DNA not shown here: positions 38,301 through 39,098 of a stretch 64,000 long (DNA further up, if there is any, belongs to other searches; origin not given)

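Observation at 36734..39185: Threonine-type T-box controls an unknown 165-aa ORF that overlaps an N1(TGS)-less thrS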

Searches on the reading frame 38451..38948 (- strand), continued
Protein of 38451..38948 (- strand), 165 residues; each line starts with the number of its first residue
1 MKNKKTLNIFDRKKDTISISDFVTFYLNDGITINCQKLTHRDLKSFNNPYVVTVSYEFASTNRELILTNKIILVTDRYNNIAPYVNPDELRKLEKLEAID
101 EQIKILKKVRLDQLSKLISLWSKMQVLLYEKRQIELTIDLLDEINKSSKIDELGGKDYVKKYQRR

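Call 37: predict_structure(alignment_id=A3)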
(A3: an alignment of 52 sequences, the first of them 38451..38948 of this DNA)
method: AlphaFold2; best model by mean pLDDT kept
length: 165 residues; sequences in the alignment: 52
mean_pLDDT: 87.8   pTM: 0.81
mean pLDDT of the five models: 87.8, 86.4, 86.0, 85.9, 85.1
residues with pLDDT >= 90: 112; 70-90: 36; 50-70: 8; < 50: 9
segments of 3 or more residues with pLDDT < 50: 158-165
pLDDT, mean of each block of 10 residues (from residue 1): 70 92 92 90 91 94 94 94 96 92 93 88 95 94 90 62 43
secondary structure, 60 per line:
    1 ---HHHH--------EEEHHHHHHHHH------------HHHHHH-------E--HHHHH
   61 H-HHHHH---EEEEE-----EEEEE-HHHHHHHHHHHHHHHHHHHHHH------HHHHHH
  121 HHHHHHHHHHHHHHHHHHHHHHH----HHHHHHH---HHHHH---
elements in order: H4-7 E16-18 H19-27 H40-45 H56-61 H63-67 E71-75 E81-85 H87-108 H115-143 H148-154 H158-162
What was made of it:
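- On TGS domain (PF02824), for the 165-aa protein: The confident AF2 model has three short strands and many helices (call 37).
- AF2 pLDDT 87.8, pTM 0.81 with a 52-sequence alignment (call 37). The secondary-structure order (strand, three or four helices, beta-hairpin, then a long antiparallel hairpin) is compatible with wHTH-plus-coiled-coil regulators (call 37). The predicted structure is not a beta-grasp (call 37). A confident AF2 fold (call 37).
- Tried and rejected: The 52-sequence alignment fixed this (call 37).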

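Call 42: fold_search(model_id=the predicted structure, library=pdb)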
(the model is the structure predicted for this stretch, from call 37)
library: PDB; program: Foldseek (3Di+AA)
matches with E <= 10: 185; with E <= 0.001: 0
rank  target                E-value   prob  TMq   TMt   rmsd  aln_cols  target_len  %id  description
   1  2qiz                  1.4e+00  0.18  0.32  0.07  13.9       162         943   13  Structure of the yeast U-box-containing ubiquitin ligase Ufd2p (released 2007-09-18)
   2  5lmg_B                1.6e+00  0.28  0.30  0.16  11.5       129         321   10  Structure of C-terminal domain from S. cerevisiae Pat1 decapping activator bound to Dcp2 HLM10 peptide (region 954-970 (released 2017-08-16)
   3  6cp8_A                1.6e+00  0.16  0.24  0.24  13.9       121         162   16  Contact-dependent growth inhibition toxin-immunity protein complex from from E. coli 3006 (released 2019-03-13)
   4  9dkr_B                1.9e+00  0.08  0.21  0.12  12.0       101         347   15  Crystal structure of CcbD complexed with PCP domain of CcbZ (released 2025-10-01)
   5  9clb_D                2.0e+00  0.28  0.25  0.33  10.2        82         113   21  Crystal structure of Bak bound to the inhibitory aBAK (released 2025-07-16)
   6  5lmf_B                2.2e+00  0.75  0.29  0.15   2.6        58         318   12  Structure of C-terminal domain from S. cerevisiae Pat1 decapping activator bound to Dcp2 HLM3 peptide (region 484-500) (released 2017-08-16)
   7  5lm5_A                2.3e+00  0.41  0.24  0.14   5.7        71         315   13  Structure of C-terminal domain from S. cerevisiae Pat1 decapping activator bound to Dcp2 HLM2 peptide (region 435-451) (released 2017-08-16)
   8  5lm5_B                2.3e+00  0.38  0.24  0.14   5.7        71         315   13  Structure of C-terminal domain from S. cerevisiae Pat1 decapping activator bound to Dcp2 HLM2 peptide (region 435-451) (released 2017-08-16)
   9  8vaa_K                2.4e+00  0.38  0.26  0.49   4.1        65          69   25  Actin-binding domain of Legionella pneumophila effector LFAT1 (lpg1387) bound to F-actin (released 2024-12-18)
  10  5dok_B                2.4e+00  0.08  0.22  0.21  15.1       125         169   13  Crystal structure of Tetrahymena p45C (released 2015-11-25)
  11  4ogp_B                2.6e+00  0.72  0.29  0.15   2.6        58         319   12  Structure of C-terminal domain from S. cerevisiae Pat1 decapping activator (Space group : P21) (released 2014-10-08)
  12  4ijj_A                2.6e+00  0.30  0.25  0.31   6.4        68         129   19  Structure of transcription factor DksA2 from Pseudomonas aeruginosa (released 2013-02-27)
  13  9clb_F                2.7e+00  0.12  0.20  0.26  11.4        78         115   23  Crystal structure of Bak bound to the inhibitory aBAK (released 2025-07-16)
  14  1key_B                2.7e+00  0.11  0.25  0.20  15.8       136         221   15  Crystal Structure of Mouse Testis/Brain RNA-binding Protein (TB-RBP) (released 2002-07-03)
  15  9dkr_A                2.7e+00  0.06  0.21  0.12  12.2       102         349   15  Crystal structure of CcbD complexed with PCP domain of CcbZ (released 2025-10-01)
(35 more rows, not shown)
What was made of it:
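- Foldseek gives nothing better than E = 1.4 (call 42).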

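Call 45: find_homologous_proteins(query=A3, max_evalue=0.001)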
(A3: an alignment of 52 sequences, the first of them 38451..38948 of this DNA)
Query A3 (52 sequences) (165 aa, profile of the alignment): 35 proteins with E <= 0.001 among 8000 candidates.
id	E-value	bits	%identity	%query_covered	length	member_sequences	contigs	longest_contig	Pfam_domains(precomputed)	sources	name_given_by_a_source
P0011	2.6e-54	201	69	98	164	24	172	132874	-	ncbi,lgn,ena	-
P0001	4.0e-54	201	100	100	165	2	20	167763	-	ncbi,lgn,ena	-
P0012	1.1e-53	199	68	99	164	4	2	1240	-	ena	-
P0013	1.3e-53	199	70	96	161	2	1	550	-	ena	-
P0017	5.3e-53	197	64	98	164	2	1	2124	-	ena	-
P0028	8.3e-53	196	61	98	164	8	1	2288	-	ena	-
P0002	2.8e-52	195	87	98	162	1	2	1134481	-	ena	-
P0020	6.8e-52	193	68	97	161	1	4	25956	-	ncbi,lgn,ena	-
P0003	7.0e-52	193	85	98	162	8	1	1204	-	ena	-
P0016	2.1e-51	192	66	99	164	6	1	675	-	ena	-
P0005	3.3e-51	191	80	98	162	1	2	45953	-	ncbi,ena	-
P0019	3.9e-51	191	64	97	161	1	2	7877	-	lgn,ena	-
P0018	4.1e-51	191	65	96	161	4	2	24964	-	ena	-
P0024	4.2e-51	191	65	99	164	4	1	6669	-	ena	-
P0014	5.4e-51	190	66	99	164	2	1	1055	-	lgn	-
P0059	3.1e-50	188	32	88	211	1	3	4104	-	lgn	-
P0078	2.8e-40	156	36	45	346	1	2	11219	-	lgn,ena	-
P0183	4.4e-35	139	49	98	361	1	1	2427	-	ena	-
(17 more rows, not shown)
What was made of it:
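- Tried and rejected: The second word-indexed protein search, with A3, added almost nothing (call 45).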

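Call 46: list_cluster_members(proteins=[P0001, P0011, P0020, P0078, P0059, P0183])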
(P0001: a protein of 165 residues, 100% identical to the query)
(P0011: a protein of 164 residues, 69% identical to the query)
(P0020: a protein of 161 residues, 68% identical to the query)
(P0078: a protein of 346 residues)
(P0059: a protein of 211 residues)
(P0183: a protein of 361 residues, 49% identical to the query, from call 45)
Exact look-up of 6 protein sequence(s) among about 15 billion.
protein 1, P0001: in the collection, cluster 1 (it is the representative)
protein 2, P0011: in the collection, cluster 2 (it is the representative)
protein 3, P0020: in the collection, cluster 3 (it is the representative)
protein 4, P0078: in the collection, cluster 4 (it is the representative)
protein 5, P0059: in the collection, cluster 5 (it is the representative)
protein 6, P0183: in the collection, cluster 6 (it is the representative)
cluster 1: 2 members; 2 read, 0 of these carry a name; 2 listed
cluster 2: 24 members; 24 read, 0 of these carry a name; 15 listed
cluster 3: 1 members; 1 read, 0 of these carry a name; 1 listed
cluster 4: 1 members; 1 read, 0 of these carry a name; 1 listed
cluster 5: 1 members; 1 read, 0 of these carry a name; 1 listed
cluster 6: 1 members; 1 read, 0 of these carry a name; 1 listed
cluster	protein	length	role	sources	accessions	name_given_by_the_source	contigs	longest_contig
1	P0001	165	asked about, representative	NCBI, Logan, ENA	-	-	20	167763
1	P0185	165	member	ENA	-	-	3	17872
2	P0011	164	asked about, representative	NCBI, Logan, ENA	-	-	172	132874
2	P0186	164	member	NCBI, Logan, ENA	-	-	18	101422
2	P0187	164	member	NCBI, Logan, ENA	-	-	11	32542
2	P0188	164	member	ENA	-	-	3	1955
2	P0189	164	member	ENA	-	-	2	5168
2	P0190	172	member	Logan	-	-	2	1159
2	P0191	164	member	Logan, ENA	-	-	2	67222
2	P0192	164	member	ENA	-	-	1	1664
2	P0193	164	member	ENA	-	-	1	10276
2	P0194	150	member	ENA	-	-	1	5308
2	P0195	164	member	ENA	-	-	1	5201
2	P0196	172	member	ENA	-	-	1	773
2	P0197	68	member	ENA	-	-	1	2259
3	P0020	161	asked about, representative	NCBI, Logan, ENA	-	-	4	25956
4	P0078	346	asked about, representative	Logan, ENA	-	-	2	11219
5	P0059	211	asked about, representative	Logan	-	-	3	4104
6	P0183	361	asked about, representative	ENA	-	-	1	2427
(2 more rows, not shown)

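Call 47: find_encoding_contigs(protein=P0078, flank=6000, max_places=2)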
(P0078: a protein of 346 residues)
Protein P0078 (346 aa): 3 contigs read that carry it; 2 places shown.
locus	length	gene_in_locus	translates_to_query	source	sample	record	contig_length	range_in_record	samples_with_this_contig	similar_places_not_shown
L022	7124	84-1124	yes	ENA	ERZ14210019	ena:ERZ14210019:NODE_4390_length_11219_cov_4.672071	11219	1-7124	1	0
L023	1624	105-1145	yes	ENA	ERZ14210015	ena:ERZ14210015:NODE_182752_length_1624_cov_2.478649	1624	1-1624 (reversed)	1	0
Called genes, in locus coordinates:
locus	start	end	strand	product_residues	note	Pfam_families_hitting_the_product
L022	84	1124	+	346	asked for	-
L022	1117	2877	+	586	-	PF07973:tRNA_SAD, PF00587:tRNA-synt_2b, PF03129:HGTP_anticodon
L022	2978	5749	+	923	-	PF03054:tRNA_Me_trans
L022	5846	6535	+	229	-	PF09359:VTC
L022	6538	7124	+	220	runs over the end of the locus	PF16316:DUF4956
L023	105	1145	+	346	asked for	-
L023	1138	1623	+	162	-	?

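Call 48: find_encoding_contigs(protein=P0183, flank=3000, max_places=2)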
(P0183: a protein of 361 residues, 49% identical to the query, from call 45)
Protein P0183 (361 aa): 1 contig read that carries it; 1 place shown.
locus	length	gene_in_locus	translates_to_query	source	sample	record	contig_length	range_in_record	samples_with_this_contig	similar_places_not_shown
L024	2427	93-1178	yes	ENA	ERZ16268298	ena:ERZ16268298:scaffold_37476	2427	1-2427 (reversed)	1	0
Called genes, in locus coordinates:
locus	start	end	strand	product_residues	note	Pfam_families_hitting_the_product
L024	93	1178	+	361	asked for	-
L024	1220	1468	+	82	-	-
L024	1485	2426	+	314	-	?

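Call 49: find_encoding_contigs(protein=P0045, flank=5000, max_places=2)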
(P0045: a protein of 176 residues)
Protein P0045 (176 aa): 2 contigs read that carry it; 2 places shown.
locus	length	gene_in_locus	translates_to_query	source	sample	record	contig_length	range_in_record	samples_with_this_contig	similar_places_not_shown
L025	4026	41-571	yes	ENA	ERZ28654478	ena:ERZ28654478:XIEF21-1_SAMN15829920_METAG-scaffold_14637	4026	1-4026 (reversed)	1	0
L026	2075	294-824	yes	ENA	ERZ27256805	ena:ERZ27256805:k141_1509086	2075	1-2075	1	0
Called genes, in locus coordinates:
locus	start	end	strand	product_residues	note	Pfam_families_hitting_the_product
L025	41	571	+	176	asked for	-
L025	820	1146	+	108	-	-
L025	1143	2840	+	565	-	-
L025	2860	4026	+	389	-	?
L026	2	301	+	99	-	?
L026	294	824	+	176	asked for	-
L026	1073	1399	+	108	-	-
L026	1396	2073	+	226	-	?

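Call 51: search_protein_families(library=pfam, alignment_id=A3, max_evalue=1)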
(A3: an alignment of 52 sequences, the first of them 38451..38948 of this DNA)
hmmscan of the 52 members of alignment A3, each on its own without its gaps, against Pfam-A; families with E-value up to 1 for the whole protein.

A. member 1, window:38451-38948:- (165 aa): 2 families
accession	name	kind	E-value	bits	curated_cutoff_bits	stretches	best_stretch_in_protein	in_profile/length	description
PF08908.16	MesX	-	0.018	14.6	25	1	61-118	37-94/323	Putative oxygenase MesX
PF20391.3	DUF6686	-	0.029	14.8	23.9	1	37-106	35-105/117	Family of unknown function (DUF6686)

B. families by the number of members that match (of 52 scanned): 58 families (the first 25 are shown)
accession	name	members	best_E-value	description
PF20391.3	DUF6686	4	0.0074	Family of unknown function (DUF6686)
PF08908.16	MesX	2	0.012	Putative oxygenase MesX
PF12210.13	Hrs_helical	2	0.092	Hepatocyte growth factor-regulated tyrosine kinase substrate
PF24487.1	NDC80_loop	1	0.012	Kinetochore protein NDC80 loop region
PF16454.10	PI3K_P85_iSH2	1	0.018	Phosphatidylinositol 3-kinase regulatory subunit P85 inter-SH2 domain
PF19852.4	DUF6327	1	0.02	Family of unknown function (DUF6327)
PF23758.1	TPR_HPS5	1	0.022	HPS5 TPR domain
PF05916.17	Sld5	1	0.028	GINS complex protein helical bundle domain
PF21907.4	SAM_CEP-1_C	1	0.029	CEP-1 C-terminal SAM domain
PF07470.19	Glyco_hydro_88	1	0.029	Glycosyl Hydrolase Family 88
PF10208.15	ARMET_C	1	0.033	ARMET, C-terminal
PF00764.25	Arginosuc_synth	1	0.04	Arginosuccinate synthase N-terminal HUP domain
PF00637.26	Clathrin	1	0.044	Region in Clathrin and VPS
PF03398.19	Ist1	1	0.045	Regulator of Vps4 activity in the MVB pathway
PF24466.1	DUF7578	1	0.05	Domain of unknown function (DUF7578)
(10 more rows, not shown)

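Call 55: find_related_loci(query=A4, collection=metagenome_contigs, flank=3500)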
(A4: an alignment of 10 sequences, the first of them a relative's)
Query A4 (197 aa) in metagenome_contigs; peptide patterns used: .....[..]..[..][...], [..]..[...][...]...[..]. (x = any residue, [..] = any of these).
212 stretches matched a pattern; 8 encode a relative of the query (tblastn E <= 1e-3); 8 distinct loci.
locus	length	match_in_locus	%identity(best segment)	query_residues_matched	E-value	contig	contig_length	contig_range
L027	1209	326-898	52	1-190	1e-66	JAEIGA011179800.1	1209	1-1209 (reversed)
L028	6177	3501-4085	50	1-197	7e-58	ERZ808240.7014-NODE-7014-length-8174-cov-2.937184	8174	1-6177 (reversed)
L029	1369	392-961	50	1-190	6e-60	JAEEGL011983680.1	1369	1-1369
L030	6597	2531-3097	52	1-190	1e-55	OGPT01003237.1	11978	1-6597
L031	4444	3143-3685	39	2-181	5e-27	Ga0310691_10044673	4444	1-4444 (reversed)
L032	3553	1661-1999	42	45-155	3e-24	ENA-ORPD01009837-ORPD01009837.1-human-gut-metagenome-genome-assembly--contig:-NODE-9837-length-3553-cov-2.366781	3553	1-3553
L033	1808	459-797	42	45-155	3e-24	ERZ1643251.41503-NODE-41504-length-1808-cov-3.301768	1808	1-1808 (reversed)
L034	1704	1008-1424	37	45-181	6e-24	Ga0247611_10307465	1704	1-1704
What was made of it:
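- Tried and rejected: A narrower alignment, A4, worked (call 55).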

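Call 69: fold_search(model_id=the predicted structure, library=viral)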
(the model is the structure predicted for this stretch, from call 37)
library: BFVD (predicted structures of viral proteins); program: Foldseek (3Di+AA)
matches with E <= 10: 354; with E <= 0.001: 0
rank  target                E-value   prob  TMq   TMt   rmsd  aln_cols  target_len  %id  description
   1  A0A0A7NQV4            3.3e-01  0.21  0.27  0.22  13.8       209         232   12  Uncharacterized protein [Lactobacillus phage LfeInf]
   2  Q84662                4.9e-01  0.14  0.16  0.16  17.4        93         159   13  Uncharacterized protein [Paramecium bursaria Chlorella virus 1]
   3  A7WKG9                7.3e-01  0.09  0.18  0.19  15.4       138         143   14  Uncharacterized protein [Betalipothrixvirus pozzuoliense]
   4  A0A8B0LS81            8.2e-01  0.12  0.19  0.24  12.6       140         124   13  Uncharacterized protein [uncultured archaeal virus]
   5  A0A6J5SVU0            8.6e-01  0.13  0.28  0.20  19.0       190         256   14  Uncharacterized protein [uncultured Caudovirales phage]
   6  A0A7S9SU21            8.6e-01  0.12  0.24  0.08  18.3       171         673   14  DNA-directed RNA polymerase [Virus NIOZ-UU157]
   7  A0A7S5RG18            9.1e-01  0.16  0.26  0.32  11.9       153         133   14  (no name in the UniProt tables at hand)
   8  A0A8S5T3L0            9.7e-01  0.47  0.25  0.21   7.6        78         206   17  Uncharacterized protein [Myoviridae sp. ctqfO1]
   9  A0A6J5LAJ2            9.7e-01  0.35  0.30  0.40   8.9       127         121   15  Uncharacterized protein [uncultured Caudovirales phage]
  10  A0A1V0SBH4            1.0e+00  0.85  0.31  0.19   4.1        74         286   14  Uncharacterized protein [Catovirus CTV1]
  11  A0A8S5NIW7            1.0e+00  0.35  0.30  0.31  12.9       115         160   14  Uncharacterized protein [Siphoviridae sp. ctK0l2]
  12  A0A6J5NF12            1.0e+00  0.30  0.30  0.43  10.0       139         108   12  Uncharacterized protein [uncultured Caudovirales phage]
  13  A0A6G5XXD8            1.1e+00  0.06  0.19  0.15  17.2       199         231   14  (no name in the UniProt tables at hand)
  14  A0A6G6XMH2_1          1.4e+00  0.10  0.23  0.07  15.1       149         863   12  (no name in the UniProt tables at hand)
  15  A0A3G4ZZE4            1.4e+00  0.12  0.25  0.23  16.2       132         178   16  Putative sensor histidine kinase [Edafosvirus sp.]
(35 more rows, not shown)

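Call 74: find_encoding_contigs(protein=P0038, flank=4000, max_places=2)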
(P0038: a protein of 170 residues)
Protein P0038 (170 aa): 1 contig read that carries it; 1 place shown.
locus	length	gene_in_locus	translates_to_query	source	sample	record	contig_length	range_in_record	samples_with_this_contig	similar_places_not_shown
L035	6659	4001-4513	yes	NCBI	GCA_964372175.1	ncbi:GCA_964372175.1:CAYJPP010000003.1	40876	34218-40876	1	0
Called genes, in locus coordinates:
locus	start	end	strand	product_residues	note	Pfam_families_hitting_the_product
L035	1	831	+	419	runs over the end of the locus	PF25888:WHD_DnaB, PF07261:DnaB_2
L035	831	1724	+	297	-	PF01695:IstB_IS21 (weak), PF00308:Bac_DnaA (faint)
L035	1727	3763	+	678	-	-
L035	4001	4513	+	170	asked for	-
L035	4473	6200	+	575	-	PF07973:tRNA_SAD, PF00587:tRNA-synt_2b, PF03129:HGTP_anticodon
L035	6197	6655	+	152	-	-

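Call 75: find_encoding_contigs(protein=P0076, flank=4000, max_places=2)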
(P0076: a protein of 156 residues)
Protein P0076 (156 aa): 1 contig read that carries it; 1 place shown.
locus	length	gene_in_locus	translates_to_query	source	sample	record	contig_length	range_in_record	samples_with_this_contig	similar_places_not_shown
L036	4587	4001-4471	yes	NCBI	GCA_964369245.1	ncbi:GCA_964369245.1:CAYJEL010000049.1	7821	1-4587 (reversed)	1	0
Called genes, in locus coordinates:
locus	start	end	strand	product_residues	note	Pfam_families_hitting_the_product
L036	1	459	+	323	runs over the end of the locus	PF03308:MeaB (faint), PF02881:SRP54_N, PF00448:SRP54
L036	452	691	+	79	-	-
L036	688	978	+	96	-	PF04297:UPF0122, PF08279:HTH_11 (faint)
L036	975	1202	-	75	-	PF12844:HTH_19, PF13443:HTH_26 (weak), PF01381:HTH_3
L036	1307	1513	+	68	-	PF12844:HTH_19, PF01381:HTH_3, PF13443:HTH_26 (weak)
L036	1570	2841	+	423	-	PF25888:WHD_DnaB, PF07261:DnaB_2 (weak)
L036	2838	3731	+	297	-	PF00308:Bac_DnaA (weak)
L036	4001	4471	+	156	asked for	-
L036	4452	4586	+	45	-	?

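Call 76: find_encoding_contigs(protein=P0086, flank=4000, max_places=2)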
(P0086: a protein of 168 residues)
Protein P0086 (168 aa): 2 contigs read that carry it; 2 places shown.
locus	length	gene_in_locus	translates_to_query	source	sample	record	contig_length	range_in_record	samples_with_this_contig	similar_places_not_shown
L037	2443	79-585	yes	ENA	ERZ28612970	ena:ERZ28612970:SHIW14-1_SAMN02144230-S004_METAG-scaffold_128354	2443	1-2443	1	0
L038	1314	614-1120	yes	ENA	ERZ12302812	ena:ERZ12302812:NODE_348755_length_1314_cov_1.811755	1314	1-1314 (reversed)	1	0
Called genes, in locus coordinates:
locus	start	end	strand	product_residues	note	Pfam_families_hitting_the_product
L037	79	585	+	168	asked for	-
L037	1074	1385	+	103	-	-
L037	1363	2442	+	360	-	?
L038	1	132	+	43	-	?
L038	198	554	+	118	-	-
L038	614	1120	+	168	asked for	-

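Call 81: search_protein_families(library=pfam, proteins=[L020:2652-4742:+, L025:820-1146:+, L037:1074-1385:+], max_evalue=0.001)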
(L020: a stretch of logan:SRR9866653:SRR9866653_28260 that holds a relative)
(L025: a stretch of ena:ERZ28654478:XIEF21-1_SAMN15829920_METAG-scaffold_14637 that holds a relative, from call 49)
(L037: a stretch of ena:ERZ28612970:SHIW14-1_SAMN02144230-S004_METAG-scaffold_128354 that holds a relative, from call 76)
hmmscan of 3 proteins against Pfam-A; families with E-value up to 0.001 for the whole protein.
L020:2652-4742:+ (696 aa): 0 families

L025:820-1146:+ (108 aa): 0 families

L037:1074-1385:+ (103 aa): 0 families

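Call 86: search_protein_families(library=ncbifam, alignment_id=A3, max_evalue=1)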
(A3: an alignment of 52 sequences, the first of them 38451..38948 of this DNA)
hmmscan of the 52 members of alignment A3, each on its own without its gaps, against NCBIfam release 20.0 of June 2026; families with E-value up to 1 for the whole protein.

A. member 1, window:38451-38948:- (165 aa): 0 families

B. families by the number of members that match (of 52 scanned): 36 families (the first 25 are shown)
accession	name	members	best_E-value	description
NF049922.1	MethglyxlRedYdjG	2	0.0038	NADH-dependent methylglyoxal reductase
NF007549.0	PRK10167.1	1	0.0028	hypothetical protein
NF009873.0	PRK13335.1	1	0.0033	superantigen-like protein SSL3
NF001070.0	PRK00118.1-6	1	0.0051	putative DNA-binding protein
NF000475.1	tet_ABC_46_B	1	0.0063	tetracycline efflux ABC transporter Tet(46) subunit B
NF041416.1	halo_CC_star_2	1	0.011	halo-CC-star protein HcsL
TIGR03143.1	AhpF_homolog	1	0.013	putative alkyl hydroperoxide reductase F subunit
NF002013.0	PRK00819.1-2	1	0.019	RNA 2'-phosphotransferase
NF004910.0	PRK06266.1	1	0.026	transcription initiation factor E subunit alpha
NF052669.1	cg0963_fam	1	0.031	cg0963 family protein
NF047685.1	TeichurnBiosyTuaF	1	0.033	teichuronic acid biosynthesis protein TuaF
NF052254.1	luciferase_Alph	1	0.034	luciferase subunit alpha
NF033631.1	SLATT_5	1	0.042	SLATT domain-containing protein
NF010392.0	PRK13820.1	1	0.045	argininosuccinate synthase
NF005056.0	PRK06463.1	1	0.052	3-ketoacyl-(acyl-carrier-protein) reductase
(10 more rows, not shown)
